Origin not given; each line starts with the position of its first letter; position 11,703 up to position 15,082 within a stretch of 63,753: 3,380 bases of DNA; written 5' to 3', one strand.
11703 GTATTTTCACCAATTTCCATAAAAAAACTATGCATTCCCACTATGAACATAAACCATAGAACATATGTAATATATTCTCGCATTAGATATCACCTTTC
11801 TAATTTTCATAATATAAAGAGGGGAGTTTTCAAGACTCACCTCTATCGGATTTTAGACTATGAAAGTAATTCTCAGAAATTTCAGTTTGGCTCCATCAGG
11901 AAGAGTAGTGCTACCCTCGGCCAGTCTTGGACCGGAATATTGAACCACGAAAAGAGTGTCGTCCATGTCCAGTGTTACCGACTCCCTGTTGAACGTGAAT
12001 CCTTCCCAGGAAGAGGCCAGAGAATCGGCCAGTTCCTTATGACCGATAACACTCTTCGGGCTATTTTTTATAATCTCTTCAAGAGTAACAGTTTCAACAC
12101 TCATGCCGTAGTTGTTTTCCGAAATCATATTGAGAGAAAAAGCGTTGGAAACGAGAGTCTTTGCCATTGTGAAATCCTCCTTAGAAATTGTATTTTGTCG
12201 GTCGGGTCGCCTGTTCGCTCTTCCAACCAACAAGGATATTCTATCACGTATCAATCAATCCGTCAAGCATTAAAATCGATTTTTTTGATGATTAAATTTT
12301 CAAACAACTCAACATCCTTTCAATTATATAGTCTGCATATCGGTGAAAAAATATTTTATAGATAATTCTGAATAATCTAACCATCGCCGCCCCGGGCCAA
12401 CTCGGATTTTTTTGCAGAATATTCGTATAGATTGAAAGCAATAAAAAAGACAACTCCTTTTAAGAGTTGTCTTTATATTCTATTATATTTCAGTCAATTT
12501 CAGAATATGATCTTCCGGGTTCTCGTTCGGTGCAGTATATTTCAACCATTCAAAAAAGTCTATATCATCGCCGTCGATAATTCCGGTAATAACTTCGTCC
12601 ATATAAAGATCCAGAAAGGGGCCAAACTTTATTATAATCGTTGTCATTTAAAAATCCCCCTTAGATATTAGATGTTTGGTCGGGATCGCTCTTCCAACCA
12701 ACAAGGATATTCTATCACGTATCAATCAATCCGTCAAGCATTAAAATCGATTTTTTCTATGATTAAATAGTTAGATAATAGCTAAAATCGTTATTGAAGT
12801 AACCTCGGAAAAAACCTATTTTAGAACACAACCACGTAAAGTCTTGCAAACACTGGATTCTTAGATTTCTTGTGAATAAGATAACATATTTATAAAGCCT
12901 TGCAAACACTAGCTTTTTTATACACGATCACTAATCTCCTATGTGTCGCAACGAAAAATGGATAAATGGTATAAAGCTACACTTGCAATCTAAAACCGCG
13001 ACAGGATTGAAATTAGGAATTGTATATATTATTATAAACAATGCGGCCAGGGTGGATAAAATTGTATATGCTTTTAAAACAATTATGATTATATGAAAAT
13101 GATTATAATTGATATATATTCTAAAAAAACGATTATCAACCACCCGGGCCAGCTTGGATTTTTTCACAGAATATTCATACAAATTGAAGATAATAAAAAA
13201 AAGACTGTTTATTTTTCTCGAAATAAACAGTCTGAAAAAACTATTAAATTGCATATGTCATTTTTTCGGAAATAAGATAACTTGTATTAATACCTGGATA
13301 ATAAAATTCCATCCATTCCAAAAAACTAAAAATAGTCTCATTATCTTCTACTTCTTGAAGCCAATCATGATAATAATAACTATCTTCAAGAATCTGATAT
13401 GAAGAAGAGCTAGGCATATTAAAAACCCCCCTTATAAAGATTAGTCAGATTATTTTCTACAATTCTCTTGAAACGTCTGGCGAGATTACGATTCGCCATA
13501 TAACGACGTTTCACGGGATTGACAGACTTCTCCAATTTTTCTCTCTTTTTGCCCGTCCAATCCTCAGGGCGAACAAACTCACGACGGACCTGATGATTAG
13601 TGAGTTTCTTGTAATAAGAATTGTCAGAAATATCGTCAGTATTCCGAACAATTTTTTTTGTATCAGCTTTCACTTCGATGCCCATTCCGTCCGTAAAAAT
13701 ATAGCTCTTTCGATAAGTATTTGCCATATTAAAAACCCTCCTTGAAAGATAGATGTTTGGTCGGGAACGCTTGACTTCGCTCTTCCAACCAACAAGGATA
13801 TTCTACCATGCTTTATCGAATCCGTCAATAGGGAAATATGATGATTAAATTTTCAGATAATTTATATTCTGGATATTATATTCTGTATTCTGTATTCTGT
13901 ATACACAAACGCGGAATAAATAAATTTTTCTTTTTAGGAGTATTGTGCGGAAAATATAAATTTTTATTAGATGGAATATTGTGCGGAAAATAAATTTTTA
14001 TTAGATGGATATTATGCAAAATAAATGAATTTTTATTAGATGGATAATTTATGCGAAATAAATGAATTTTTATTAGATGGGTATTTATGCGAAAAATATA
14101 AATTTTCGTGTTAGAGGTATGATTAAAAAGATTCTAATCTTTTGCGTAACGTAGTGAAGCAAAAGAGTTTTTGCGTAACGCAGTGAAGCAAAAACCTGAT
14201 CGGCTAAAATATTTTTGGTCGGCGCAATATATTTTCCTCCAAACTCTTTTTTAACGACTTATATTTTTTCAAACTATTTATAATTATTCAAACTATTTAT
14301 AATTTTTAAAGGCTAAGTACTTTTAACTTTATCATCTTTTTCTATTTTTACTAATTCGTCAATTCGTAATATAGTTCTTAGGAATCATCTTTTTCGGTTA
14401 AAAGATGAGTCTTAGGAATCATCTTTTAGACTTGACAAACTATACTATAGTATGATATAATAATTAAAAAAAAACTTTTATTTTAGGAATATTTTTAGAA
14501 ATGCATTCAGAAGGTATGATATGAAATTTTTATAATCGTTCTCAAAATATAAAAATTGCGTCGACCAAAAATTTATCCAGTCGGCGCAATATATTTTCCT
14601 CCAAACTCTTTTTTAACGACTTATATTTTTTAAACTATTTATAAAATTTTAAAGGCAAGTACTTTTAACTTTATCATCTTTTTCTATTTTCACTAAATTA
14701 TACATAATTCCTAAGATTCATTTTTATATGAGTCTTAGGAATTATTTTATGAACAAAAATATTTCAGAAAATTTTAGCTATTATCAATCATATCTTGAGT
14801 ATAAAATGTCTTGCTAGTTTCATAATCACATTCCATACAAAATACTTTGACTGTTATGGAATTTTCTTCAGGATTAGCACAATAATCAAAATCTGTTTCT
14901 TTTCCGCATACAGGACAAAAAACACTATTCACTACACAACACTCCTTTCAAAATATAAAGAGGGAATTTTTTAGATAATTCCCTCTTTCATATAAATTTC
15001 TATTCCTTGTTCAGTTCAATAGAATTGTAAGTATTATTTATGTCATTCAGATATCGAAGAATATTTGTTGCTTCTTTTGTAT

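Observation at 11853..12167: AcrIII-1-like (DUF1874) viral ring nuclease in cassette 2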

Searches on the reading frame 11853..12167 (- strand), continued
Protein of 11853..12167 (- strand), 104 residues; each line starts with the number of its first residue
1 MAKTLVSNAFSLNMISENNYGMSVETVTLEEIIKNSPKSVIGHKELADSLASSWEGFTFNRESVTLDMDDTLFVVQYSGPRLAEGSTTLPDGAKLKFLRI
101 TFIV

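Call 39: find_related_loci(query=A1, collection=genome_contigs, flank=8000)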
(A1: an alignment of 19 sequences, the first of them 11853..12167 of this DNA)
Query A1 (104 aa) in genome_contigs; peptide patterns used: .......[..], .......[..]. (x = any residue, [..] = any of these).
80 stretches matched a pattern; 19 encode a relative of the query (tblastn E <= 1e-3); 19 distinct loci.
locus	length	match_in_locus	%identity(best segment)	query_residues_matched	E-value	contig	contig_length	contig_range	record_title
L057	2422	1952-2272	45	1-103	4e-20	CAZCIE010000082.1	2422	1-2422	MAG TPA_asm: uncultured Candidatus Saccharimonas sp. isolate SRP192927_co4_1008 genome assembly, contig: NODE_141799_len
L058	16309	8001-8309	42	1-103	3e-19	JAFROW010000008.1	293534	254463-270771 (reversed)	MAG: Clostridia bacterium isolate RGIG2666 Goat_Omasum-2__c522, whole genome shotgun sequence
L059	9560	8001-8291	44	5-100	3e-19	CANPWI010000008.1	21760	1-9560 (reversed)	MAG: uncultured Clostridia bacterium isolate Lapin-005__bin124 genome assembly, contig: Lapin-005__NODE_3175_length_2176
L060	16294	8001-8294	43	8-102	2e-18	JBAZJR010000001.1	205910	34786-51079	MAG: Patescibacteria group bacterium isolate SO_2017_LW4_124 scaffold_201_c1_LW137-91_2017, whole genome shotgun sequenc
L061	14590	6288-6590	42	1-100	6e-18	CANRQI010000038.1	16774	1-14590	MAG: uncultured Clostridia bacterium isolate Lapin-017__bin18 genome assembly, contig: Lapin-017__NODE_2046_length_16774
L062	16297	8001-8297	39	4-102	4e-17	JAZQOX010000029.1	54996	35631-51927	MAG: Clostridia bacterium isolate T1900045242_TH20190012.MAGScoT_cleanbin_000026 SGB_5543_k141_931129, whole genome shot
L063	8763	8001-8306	39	3-101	1e-16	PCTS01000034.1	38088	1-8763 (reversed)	MAG: Candidatus Campbellbacteria bacterium CG22_combo_CG10-13_8_21_14_all_43_18 CG22_scaffold_548_c, whole genome shotgu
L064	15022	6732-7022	43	8-100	8e-17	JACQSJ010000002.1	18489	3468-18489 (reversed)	MAG: Candidatus Uhrbacteria bacterium isolate NC_groundwater_1382_Ag_S-0.2um_56_31 S_p2_S4_coassembly_k141_87246, whole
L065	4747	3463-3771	40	6-97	1e-16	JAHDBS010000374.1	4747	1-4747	MAG: Anaerolineales bacterium isolate MAG-116 RZ_47140, whole genome shotgun sequence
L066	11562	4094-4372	40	8-97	3e-16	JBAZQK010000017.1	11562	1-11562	MAG: Patescibacteria group bacterium isolate SO_2017_SWC_51 scaffold_3008_c1_LP-4_2017, whole genome shotgun sequence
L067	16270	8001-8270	41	20-103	7e-16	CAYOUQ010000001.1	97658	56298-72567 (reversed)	MAG TPA_asm: uncultured Candidatus Saccharimonas sp. isolate SRP263991_co7_910 genome assembly, contig: NODE_126_length_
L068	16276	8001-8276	39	8-95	2e-15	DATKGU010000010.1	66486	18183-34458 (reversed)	MAG TPA_asm: Candidatus Paceibacterota bacterium isolate SMAG_U14559 k141_133516, whole genome shotgun sequence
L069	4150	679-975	38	6-102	6e-15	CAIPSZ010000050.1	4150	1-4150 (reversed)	Candidatus Kerfeldbacteria bacterium isolate T7-022_bin-570 genome assembly, contig: bin-570:050/195, whole genome shotg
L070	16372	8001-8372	39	1-104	2e-14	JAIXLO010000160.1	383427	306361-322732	MAG: Chitinophagales bacterium isolate UW2SPNA023 two-stage_bin023_NODE_20, whole genome shotgun sequence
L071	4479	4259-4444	42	38-98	4e-13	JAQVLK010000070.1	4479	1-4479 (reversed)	MAG: Candidatus Gracilibacteria bacterium isolate STF1_108 NODE_81405_length_4479_cov_2.338695_Sandtown_F1, whole genome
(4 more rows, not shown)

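Call 41: get_annotated_region(hit=H1, flank=3000)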
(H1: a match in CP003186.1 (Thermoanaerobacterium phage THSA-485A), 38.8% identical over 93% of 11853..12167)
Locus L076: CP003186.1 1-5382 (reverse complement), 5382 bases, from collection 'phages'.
description: Thermoanaerobacterium phage THSA-485A, complete genome.
organism: Thermoanaerobacterium phage THSA-485A (NCBI taxid 1126885)
taxonomy: Viruses; Duplodnaviria; Heunggongvirae; Uroviricota; Caudoviricetes
host: Thermoanaerobacterium saccharolyticum JW/SL-YS485; source: -; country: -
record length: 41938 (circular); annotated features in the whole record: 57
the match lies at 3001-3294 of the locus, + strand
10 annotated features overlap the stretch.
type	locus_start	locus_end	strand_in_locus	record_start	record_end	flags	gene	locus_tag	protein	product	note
CDS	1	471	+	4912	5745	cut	-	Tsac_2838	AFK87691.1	peptidase C1A papain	KEGG: slp:Slip_0343 peptidase C1A papain; PFAM: Peptidase C1A, papain C-terminal; SMART: Peptidase C1A, papain ...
CDS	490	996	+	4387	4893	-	-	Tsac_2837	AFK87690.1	hypothetical protein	-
CDS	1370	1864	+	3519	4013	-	-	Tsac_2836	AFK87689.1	hypothetical protein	KEGG: mas:Mahau_0603 hypothetical protein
CDS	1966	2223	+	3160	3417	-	-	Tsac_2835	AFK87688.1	hypothetical protein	-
CDS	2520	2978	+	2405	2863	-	-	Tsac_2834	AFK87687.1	hypothetical protein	-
CDS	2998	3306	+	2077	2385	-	-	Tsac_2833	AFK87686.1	protein of unknown function DUF1874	PFAM: Protein of unknown function DUF1874; KEGG: pwa:Pecwa_1755 hypothetical protein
CDS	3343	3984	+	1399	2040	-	-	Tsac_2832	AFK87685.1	hypothetical protein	-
CDS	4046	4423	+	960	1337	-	-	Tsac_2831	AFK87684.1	hypothetical protein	-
CDS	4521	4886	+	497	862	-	-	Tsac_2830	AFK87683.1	hypothetical protein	-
CDS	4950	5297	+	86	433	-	-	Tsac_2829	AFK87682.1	CopG-like domain-containing protein DNA-binding protein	PFAM: CopG-like DNA-binding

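Call 54: search_protein_representatives(alignment_id=A1)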
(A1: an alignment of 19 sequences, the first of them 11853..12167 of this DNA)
Query: 19 sequences, 107 profile positions. Proteins with E-value up to 0.001 (for the whole library): 2813; up to 1e-10: 1860; up to 1e-30: 26. The best 150 are listed.
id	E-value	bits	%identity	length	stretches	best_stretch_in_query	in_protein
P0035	2.1e-53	195.6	-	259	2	3-102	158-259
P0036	1.3e-50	186.6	-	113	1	1-106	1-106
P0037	2.2e-47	176.2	-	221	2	2-103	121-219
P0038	1.9e-46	173.2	-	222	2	15-102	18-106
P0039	4.5e-46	172.0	-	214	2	2-101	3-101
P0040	6.5e-36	139.3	-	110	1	2-105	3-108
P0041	6.6e-36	139.3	-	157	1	1-104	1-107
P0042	1.1e-35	138.6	-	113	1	2-102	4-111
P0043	1.9e-35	137.9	-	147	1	1-102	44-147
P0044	4.0e-34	133.6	-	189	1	1-101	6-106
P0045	4.3e-34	133.5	-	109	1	1-86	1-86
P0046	7.4e-34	132.7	-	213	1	2-102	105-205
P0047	1.8e-33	131.5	-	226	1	2-104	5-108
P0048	4.5e-33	130.2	-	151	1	2-101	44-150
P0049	4.8e-33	130.1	-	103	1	1-102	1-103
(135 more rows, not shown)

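Call 67: fold_search(model_id=the predicted structure, library=viral)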
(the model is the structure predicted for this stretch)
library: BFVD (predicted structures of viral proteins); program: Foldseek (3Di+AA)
matches with E <= 10: 48; with E <= 0.001: 4
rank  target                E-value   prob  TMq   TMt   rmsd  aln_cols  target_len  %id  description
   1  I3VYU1                1.6e-08  1.00  0.78  0.80   2.6       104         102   35  Uncharacterized protein [Thermoanaerobacterium phage THSA-485A]
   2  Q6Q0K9                3.6e-05  1.00  0.68  0.62   3.4       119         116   24  Uncharacterized protein [Sulfolobus turreted icosahedral virus 1]
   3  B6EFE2                4.1e-05  1.00  0.72  0.53   3.3       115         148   18  Uncharacterized protein [Stygiolobus rod-shaped virus]
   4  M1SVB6                1.0e-04  1.00  0.71  0.61   3.2       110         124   18  (no name in the UniProt tables at hand)
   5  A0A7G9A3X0            1.2e-02  1.00  0.63  0.62   4.2       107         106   18  Uncharacterized protein [Bacteriophage sp.]
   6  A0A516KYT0            1.2e-02  1.00  0.60  0.62   4.2       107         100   13  (no name in the UniProt tables at hand)
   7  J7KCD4                1.9e-02  1.00  0.59  0.45   4.2       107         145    8  Uncharacterized protein [Erwinia phage phiEaH2]
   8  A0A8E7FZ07            2.5e-02  0.99  0.55  0.43   4.7       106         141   12  (no name in the UniProt tables at hand)
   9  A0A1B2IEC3            4.8e-02  1.00  0.62  0.51   4.7       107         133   12  Uncharacterized protein [Erwinia phage vB_EamM_Kwan]
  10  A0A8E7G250            9.2e-02  0.80  0.49  0.38   5.4       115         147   10  (no name in the UniProt tables at hand)
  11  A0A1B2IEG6            5.2e-01  0.33  0.44  0.31   6.9       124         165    9  Uncharacterized protein [Erwinia phage vB_EamM_Kwan]
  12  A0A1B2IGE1            8.3e-01  0.14  0.36  0.25   7.5       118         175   13  (no name in the UniProt tables at hand)
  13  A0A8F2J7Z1            1.5e+00  0.04  0.22  0.23  13.8       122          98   17  (no name in the UniProt tables at hand)
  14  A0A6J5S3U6            2.1e+00  0.02  0.18  0.17   9.4       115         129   10  Uncharacterized protein [uncultured Caudovirales phage]
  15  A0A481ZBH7            2.7e+00  0.08  0.30  0.37   9.2        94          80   14  Uncharacterized protein (Fragment) [Pithovirus LCPAC403]
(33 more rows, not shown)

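Call 73: search_protein_families(library=padloc, proteins=[window:11853-12167:-], max_evalue=0.001)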
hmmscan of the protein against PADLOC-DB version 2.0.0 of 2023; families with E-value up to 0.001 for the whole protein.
window:11853-12167:- (104 aa): 0 families

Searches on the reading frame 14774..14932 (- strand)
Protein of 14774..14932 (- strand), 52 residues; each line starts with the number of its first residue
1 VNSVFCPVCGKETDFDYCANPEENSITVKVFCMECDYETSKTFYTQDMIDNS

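Call 18: search_protein_families(library=pfam, proteins=[window:14774-14932:-], max_evalue=0.1)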
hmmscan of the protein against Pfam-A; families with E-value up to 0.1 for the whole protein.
window:14774-14932:- (52 aa): 7 families
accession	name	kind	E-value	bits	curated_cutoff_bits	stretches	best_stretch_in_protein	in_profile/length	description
PF13240.11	Zn_Ribbon_1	-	0.013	15.7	25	1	2-12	12-22/23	zinc-ribbon domain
PF12773.13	DZR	-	0.014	16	27.3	1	3-35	12-44/45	Double zinc ribbon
PF08772.16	Zn_ribbon_NOB1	-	0.015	15.8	24.9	0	1-13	21-33/72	Nin one binding (NOB1) Zn-ribbon like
PF24460.1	DUF7575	-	0.015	15.1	28.5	1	5-16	5-16/28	Domain of unknown function (DUF7575)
PF09297.16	Zn_ribbon_NUD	-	0.032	14.4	24.8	1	2-14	2-14/32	NADH pyrophosphatase zinc ribbon domain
PF24042.1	DUF7351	-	0.035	14.3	31.2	1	4-42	67-107/177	Domain of unknown function (DUF7351)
PF25208.1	DUF7838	-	0.078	13.4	28.5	0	6-39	9-43/55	Domain of unknown function (DUF7838)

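Call 19: search_protein_families(library=phrogs, proteins=[window:14774-14932:-], max_evalue=0.01)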
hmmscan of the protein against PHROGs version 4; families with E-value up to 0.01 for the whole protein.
window:14774-14932:- (52 aa): 0 families
